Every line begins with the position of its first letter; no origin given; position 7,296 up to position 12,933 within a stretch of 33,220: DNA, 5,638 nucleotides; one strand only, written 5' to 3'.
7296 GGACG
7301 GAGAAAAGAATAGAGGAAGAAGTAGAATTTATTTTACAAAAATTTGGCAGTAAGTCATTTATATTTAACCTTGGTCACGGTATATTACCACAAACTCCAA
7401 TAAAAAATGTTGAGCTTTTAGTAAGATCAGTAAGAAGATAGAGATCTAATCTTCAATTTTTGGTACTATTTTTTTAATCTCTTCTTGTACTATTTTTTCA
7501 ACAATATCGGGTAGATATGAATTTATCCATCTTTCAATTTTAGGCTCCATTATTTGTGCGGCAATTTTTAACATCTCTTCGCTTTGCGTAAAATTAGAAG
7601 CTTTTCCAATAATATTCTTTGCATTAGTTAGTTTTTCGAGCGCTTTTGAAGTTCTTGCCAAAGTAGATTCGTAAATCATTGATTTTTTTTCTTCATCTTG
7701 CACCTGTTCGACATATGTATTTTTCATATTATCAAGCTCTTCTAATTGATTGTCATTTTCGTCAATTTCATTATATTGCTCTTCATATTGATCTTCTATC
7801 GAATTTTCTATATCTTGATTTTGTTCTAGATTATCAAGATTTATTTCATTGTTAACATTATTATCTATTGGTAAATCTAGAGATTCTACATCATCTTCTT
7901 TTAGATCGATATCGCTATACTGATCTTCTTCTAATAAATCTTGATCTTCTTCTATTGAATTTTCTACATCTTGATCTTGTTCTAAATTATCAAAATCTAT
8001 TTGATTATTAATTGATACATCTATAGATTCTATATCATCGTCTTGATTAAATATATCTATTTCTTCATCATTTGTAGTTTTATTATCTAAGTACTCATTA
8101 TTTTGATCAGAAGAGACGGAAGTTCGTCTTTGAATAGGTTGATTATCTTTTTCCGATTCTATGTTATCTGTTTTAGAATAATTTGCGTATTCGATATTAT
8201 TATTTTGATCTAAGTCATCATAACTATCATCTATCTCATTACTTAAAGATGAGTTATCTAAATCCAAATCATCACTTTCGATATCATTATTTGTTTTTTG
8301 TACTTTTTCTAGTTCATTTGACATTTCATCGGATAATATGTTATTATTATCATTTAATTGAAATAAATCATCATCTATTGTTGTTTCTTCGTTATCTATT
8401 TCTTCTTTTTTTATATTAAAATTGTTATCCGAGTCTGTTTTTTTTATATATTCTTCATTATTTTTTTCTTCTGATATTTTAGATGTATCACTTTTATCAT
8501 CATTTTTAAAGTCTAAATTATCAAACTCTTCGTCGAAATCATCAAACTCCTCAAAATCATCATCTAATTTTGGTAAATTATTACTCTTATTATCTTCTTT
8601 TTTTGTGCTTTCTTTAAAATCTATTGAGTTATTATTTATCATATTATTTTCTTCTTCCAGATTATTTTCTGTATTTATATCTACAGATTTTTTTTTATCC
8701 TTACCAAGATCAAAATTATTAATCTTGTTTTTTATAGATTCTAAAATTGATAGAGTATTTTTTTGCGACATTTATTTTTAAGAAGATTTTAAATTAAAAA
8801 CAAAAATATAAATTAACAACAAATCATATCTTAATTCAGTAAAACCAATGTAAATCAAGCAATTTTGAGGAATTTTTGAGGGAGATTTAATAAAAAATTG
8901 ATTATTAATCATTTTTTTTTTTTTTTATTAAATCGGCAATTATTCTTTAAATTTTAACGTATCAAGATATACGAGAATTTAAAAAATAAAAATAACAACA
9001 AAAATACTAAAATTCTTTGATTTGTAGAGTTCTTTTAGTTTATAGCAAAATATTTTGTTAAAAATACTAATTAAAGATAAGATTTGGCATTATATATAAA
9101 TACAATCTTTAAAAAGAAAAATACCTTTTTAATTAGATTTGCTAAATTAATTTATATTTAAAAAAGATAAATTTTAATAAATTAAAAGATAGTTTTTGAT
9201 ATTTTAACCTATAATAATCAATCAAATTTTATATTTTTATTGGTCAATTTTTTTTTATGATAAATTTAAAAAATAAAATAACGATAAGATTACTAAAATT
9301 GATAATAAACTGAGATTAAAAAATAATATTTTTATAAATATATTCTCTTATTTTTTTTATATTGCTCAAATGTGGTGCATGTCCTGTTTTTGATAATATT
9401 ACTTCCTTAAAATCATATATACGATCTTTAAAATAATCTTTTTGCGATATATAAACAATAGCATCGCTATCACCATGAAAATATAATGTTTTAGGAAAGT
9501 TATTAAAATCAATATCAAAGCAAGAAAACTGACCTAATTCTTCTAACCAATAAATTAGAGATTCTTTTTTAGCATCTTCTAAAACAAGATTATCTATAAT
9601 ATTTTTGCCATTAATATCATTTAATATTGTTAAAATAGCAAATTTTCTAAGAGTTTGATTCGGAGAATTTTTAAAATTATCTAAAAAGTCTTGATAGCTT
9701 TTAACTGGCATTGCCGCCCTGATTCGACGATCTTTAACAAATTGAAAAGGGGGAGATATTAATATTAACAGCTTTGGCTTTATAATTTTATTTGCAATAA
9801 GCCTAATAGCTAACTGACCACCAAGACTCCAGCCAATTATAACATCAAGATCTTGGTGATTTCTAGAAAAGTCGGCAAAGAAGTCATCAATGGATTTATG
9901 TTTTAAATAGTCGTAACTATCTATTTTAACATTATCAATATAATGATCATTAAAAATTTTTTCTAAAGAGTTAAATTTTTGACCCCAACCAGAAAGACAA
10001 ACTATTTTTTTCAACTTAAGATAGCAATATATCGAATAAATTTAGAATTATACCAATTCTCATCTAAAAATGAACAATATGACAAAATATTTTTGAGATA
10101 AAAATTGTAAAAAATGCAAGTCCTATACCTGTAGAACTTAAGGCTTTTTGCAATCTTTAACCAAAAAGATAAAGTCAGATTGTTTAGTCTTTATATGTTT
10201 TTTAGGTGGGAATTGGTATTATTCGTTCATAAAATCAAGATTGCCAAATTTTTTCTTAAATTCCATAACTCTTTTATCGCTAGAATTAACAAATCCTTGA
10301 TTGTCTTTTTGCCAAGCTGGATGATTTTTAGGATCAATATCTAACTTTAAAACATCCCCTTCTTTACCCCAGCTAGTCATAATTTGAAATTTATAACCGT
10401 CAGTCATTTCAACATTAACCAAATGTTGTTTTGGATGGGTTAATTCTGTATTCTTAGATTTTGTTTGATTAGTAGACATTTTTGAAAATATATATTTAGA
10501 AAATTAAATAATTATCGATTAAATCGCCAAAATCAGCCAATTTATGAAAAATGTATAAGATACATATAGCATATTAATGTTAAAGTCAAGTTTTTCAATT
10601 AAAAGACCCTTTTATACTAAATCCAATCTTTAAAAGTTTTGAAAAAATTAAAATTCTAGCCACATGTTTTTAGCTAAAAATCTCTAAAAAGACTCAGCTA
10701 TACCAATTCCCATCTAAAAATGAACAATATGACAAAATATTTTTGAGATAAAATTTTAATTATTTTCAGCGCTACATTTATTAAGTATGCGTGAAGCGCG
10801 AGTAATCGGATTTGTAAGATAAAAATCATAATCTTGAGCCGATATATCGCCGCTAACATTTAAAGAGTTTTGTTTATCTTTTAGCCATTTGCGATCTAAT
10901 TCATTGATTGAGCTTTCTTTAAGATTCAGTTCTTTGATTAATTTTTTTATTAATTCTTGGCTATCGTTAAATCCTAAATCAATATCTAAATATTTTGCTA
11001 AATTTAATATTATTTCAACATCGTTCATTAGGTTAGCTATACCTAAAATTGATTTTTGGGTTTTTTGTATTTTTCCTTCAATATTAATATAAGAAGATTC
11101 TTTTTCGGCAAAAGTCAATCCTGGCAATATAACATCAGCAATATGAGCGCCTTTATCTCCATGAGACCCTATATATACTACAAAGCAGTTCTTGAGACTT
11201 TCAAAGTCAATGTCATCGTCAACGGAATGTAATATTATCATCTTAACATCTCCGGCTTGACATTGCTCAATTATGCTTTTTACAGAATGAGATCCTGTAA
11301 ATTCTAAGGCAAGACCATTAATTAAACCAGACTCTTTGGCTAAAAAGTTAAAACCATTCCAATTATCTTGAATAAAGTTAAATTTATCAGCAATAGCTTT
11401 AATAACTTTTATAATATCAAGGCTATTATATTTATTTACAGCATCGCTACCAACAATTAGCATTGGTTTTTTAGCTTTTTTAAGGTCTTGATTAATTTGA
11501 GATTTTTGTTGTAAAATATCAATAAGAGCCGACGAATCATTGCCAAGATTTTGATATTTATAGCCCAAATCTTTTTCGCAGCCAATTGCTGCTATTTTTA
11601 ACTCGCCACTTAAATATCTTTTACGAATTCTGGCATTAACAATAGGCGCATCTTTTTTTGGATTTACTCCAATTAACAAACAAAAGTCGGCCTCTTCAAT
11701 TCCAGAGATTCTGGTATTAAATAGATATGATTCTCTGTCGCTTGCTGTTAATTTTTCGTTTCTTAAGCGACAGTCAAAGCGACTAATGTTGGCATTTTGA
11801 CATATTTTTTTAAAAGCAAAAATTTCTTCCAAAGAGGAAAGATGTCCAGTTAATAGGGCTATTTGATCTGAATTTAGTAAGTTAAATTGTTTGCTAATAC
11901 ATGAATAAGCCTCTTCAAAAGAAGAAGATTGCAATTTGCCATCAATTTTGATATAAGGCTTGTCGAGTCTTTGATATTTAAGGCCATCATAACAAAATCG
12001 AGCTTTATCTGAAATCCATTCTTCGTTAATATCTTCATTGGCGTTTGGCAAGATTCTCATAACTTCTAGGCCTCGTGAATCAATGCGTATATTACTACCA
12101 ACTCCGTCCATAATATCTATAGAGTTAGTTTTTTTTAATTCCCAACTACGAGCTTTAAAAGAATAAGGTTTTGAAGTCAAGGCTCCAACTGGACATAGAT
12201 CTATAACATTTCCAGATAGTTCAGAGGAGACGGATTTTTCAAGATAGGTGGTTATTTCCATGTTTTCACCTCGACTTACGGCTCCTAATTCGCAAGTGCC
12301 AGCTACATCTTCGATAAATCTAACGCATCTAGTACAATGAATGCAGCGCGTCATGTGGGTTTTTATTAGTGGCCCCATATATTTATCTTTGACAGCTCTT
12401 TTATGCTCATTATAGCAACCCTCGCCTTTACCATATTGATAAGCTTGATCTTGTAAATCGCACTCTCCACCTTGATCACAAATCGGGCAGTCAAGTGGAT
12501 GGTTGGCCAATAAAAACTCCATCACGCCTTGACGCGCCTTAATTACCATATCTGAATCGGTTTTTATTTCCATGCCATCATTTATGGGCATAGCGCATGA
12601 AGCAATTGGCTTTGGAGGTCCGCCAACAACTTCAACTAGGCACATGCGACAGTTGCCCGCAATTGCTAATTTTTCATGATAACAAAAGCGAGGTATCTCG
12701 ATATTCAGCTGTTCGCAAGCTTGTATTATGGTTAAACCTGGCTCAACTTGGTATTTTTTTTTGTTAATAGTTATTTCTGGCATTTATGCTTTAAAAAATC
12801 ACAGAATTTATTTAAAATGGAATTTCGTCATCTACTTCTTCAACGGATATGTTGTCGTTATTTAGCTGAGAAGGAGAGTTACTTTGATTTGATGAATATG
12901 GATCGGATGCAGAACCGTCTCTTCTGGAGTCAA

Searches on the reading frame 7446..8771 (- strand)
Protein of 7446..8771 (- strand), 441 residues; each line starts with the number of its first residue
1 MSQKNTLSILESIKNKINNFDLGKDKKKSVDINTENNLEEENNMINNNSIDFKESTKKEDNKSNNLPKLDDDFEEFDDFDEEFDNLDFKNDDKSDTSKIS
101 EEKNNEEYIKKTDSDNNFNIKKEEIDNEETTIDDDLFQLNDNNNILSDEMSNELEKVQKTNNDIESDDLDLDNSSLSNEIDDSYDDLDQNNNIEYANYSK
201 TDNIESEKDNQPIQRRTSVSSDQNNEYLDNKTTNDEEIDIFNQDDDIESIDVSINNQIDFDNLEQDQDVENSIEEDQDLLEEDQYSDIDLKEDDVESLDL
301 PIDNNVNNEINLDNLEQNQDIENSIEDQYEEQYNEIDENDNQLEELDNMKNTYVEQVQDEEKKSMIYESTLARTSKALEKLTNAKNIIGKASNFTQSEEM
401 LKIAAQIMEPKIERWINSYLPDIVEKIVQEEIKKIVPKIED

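Call 73: search_protein_families(library=pfam, proteins=[window:7446-8771:-], max_evalue=0.01)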
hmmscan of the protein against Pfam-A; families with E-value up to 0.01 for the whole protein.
window:7446-8771:- (441 aa): 1 family
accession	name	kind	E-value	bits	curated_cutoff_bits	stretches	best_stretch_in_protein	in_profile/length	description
PF10691.14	DUF2497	-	1.3e-09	38.8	27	1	364-436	2-74/75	Protein of unknown function (DUF2497)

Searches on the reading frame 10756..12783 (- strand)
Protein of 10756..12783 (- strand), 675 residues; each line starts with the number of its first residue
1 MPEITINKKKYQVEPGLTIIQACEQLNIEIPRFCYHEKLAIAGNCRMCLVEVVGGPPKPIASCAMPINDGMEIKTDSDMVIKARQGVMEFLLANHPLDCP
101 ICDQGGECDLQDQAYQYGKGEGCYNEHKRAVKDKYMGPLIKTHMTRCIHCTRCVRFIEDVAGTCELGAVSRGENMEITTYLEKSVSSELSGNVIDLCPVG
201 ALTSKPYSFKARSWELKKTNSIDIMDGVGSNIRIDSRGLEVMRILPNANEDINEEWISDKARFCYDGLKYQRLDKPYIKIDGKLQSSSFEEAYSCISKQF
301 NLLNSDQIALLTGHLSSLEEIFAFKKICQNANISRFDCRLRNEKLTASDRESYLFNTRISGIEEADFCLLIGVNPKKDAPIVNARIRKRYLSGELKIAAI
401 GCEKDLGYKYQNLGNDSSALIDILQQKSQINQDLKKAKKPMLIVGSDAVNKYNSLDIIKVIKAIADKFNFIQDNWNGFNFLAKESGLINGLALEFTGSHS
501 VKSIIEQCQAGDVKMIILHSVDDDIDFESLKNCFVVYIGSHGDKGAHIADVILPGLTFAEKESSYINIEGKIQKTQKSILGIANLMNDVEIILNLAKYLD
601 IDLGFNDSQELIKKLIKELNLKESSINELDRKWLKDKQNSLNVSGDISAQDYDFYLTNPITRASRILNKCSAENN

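Call 14: find_encoding_contigs(protein=window:10756-12783:-, flank=10000, max_places=10)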
Protein window:10756-12783:- (675 aa): 5 contigs read that carry it; 2 places shown.
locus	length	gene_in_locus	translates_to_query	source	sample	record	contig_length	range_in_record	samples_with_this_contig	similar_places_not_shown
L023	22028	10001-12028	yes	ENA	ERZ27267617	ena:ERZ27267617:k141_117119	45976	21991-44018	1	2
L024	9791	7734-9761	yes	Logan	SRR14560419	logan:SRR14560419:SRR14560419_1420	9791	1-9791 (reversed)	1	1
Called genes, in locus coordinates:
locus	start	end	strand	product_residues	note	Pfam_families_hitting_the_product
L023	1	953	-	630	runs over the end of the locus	PF00456:Transketolase_N (faint), PF13292:DXP_synthase_N, PF02779:Transket_pyr, PF02780:Transketolase_C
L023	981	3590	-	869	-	PF00133:tRNA-synt_1, PF09334:tRNA-synt_1g, PF13603:tRNA-synt_1_2, PF00133:tRNA-synt_1, PF08264:Anticodon_1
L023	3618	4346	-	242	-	PF01479:S4, PF00849:PseudoU_synth_2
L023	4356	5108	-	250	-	PF07722:Peptidase_C26, PF00117:GATase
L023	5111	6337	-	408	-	PF08886:GshA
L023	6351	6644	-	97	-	PF04800:NDUS4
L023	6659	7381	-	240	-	PF01027:Bax1-I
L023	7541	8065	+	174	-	PF01712:dNK (faint), PF13189:Cytidylate_kin2 (faint), PF13238:AAA_18 (weak), PF13671:AAA_33 (weak), PF01202:SKI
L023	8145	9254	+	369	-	PF00465:Fe-ADH, PF13685:Fe-ADH_2, PF01761:DHQ_synthase, PF24621:DHQS_C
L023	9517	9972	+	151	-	PF00436:SSB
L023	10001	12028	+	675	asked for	PF00111:Fer2, PF13510:Fer2_4, PF10588:NADH-G_4Fe-4S_3, PF22117:Fer4_Nqo3, PF22151:Fer4_NDSU1, PF00384:Molybdopterin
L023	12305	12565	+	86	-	PF01197:Ribosomal_L31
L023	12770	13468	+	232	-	PF12697:Abhydrolase_6 (weak)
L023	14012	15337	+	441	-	-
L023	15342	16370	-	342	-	PF01208:URO-D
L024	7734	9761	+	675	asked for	PF00111:Fer2, PF13510:Fer2_4, PF10588:NADH-G_4Fe-4S_3, PF22117:Fer4_Nqo3, PF22151:Fer4_NDSU1, PF00384:Molybdopterin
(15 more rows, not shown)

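Call 23: find_homologous_proteins(query=window:10756-12783:-, max_evalue=1e-50)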
Query window:10756-12783:- (675 aa): 8000 proteins with E <= 1e-50 among 8000 candidates; the best 120 are listed.
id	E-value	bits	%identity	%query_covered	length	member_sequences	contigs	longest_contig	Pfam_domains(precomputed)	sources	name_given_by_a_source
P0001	0.0e+0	1532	100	100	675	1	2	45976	PF13510.12,PF22151.3,PF10588.15,PF00384.28,PF00111.33,PF22117.3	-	-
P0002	0.0e+0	1514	99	100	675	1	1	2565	PF13510.12,PF22151.3,PF10588.15,PF00384.28,PF00111.33,PF22117.3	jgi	jgi:NADH-quinone oxidoreductase subunit G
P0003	0.0e+0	1083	70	100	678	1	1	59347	PF13510.12,PF22151.3,PF10588.15,PF00384.28,PF00111.33,PF09326.17,PF22117.3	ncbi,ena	-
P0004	0.0e+0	1031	67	100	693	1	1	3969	PF13510.12,PF22151.3,PF10588.15,PF00384.28,PF00111.33,PF22117.3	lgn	-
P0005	0.0e+0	1030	66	100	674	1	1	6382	PF13510.12,PF22151.3,PF10588.15,PF00384.28,PF00111.33,PF22117.3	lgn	-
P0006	0.0e+0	1020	66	100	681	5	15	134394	PF13510.12,PF22151.3,PF10588.15,PF00384.28,PF00111.33,PF22117.3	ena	-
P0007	0.0e+0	1017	65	100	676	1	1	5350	PF13510.12,PF22151.3,PF10588.15,PF00384.28,PF00111.33,PF09326.17,PF22117.3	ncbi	-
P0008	4.5e-298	1008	65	100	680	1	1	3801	PF13510.12,PF22151.3,PF10588.15,PF00384.28,PF00111.33,PF22117.3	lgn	-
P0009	2.6e-296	1003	65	100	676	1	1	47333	PF13510.12,PF22151.3,PF10588.15,PF00384.28,PF00111.33,PF09326.17,PF22117.3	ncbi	-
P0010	1.3e-293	994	65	100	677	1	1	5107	PF13510.12,PF22151.3,PF10588.15,PF00384.28,PF00111.33,PF09326.17,PF22117.3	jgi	jgi:NADH-quinone oxidoreductase subunit G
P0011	2.2e-292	990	64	100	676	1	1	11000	PF13510.12,PF22151.3,PF10588.15,PF00384.28,PF00111.33,PF09326.17,PF22117.3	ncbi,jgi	jgi:NADH-quinone oxidoreductase subunit G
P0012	6.3e-292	988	65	99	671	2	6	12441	PF13510.12,PF22151.3,PF10588.15,PF00384.28,PF00111.33,PF09326.17,PF22117.3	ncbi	-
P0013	7.9e-291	984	64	100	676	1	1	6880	PF13510.12,PF22151.3,PF10588.15,PF00384.28,PF00111.33,PF09326.17,PF22117.3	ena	-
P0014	8.2e-291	984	64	100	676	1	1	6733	PF13510.12,PF22151.3,PF10588.15,PF00384.28,PF00111.33,PF09326.17,PF22117.3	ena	-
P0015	9.5e-291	984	65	100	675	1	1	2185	PF13510.12,PF22151.3,PF10588.15,PF00384.28,PF00111.33,PF22117.3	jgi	jgi:NADH-quinone oxidoreductase subunit G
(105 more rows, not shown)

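Call 24: find_encoding_contigs(protein=P0003, flank=10000, max_places=4)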
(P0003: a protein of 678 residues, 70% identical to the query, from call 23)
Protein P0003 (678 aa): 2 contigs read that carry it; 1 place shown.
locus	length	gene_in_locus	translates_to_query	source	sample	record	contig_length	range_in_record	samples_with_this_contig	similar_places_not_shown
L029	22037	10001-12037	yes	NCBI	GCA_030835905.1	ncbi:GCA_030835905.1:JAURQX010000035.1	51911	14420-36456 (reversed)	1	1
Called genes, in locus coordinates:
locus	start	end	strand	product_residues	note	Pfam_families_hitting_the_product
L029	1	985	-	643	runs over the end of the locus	PF13292:DXP_synthase_N, PF02779:Transket_pyr, PF02780:Transketolase_C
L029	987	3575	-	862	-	PF00133:tRNA-synt_1, PF01406:tRNA-synt_1e (faint), PF09334:tRNA-synt_1g, PF13603:tRNA-synt_1_2, PF00133:tRNA-synt_1, PF08264:Anticodon_1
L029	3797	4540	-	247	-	PF01479:S4, PF00849:PseudoU_synth_2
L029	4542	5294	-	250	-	PF07722:Peptidase_C26, PF00117:GATase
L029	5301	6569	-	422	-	PF08886:GshA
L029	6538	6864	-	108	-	PF04800:NDUS4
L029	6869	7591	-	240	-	PF01027:Bax1-I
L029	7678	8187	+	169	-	PF01712:dNK (faint), PF13189:Cytidylate_kin2 (faint), PF13238:AAA_18 (weak), PF13671:AAA_33 (weak), PF01202:SKI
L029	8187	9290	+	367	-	PF00465:Fe-ADH, PF13685:Fe-ADH_2, PF01761:DHQ_synthase, PF24621:DHQS_C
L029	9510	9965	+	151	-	PF00436:SSB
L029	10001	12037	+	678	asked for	PF00111:Fer2, PF13510:Fer2_4, PF10588:NADH-G_4Fe-4S_3, PF22117:Fer4_Nqo3, PF22151:Fer4_NDSU1, PF00384:Molybdopterin, PF09326:NADH_dhqG_C (weak)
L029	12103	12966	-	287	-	PF03524:CagX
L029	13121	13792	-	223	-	PF04335:VirB8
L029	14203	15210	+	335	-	PF01207:Dus, PF01180:DHO_dh (faint), PF00977:His_biosynth (weak)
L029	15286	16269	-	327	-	PF08240:ADH_N, PF00107:ADH_zinc_N, PF13602:ADH_zinc_N_2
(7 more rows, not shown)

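Call 25: find_encoding_contigs(protein=P0002, flank=10000, max_places=4)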
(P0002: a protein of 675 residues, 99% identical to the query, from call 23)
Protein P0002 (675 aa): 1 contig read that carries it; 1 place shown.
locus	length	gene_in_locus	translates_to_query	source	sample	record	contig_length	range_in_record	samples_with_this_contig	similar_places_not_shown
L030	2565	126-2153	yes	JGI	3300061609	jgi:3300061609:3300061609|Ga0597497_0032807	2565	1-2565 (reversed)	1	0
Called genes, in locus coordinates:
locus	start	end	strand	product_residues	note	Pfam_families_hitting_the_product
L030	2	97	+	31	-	?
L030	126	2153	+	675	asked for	PF00111:Fer2, PF13510:Fer2_4, PF10588:NADH-G_4Fe-4S_3, PF22117:Fer4_Nqo3, PF22151:Fer4_NDSU1, PF00384:Molybdopterin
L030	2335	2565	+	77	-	?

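Call 68: list_cluster_members(proteins=[P0003, P0122, P0123, P0007, P0009])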
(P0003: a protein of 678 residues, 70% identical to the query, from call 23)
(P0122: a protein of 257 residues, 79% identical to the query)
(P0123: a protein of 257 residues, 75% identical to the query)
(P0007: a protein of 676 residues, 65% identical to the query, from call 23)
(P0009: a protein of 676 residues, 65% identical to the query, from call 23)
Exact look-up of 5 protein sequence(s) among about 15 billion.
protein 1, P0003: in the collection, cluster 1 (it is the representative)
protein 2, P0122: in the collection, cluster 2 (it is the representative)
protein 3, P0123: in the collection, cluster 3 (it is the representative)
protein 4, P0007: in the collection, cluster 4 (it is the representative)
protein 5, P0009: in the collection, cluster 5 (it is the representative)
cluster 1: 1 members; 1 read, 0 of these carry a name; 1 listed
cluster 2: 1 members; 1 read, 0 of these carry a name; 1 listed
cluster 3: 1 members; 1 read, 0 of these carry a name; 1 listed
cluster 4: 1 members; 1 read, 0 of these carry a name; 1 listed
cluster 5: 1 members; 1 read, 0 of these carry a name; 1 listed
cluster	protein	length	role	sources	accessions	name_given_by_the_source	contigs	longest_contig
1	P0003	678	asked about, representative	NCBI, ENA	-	-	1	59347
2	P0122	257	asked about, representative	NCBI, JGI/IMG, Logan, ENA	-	-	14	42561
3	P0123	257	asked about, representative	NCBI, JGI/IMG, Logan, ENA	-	-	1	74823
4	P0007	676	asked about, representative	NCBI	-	-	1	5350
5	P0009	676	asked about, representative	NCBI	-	-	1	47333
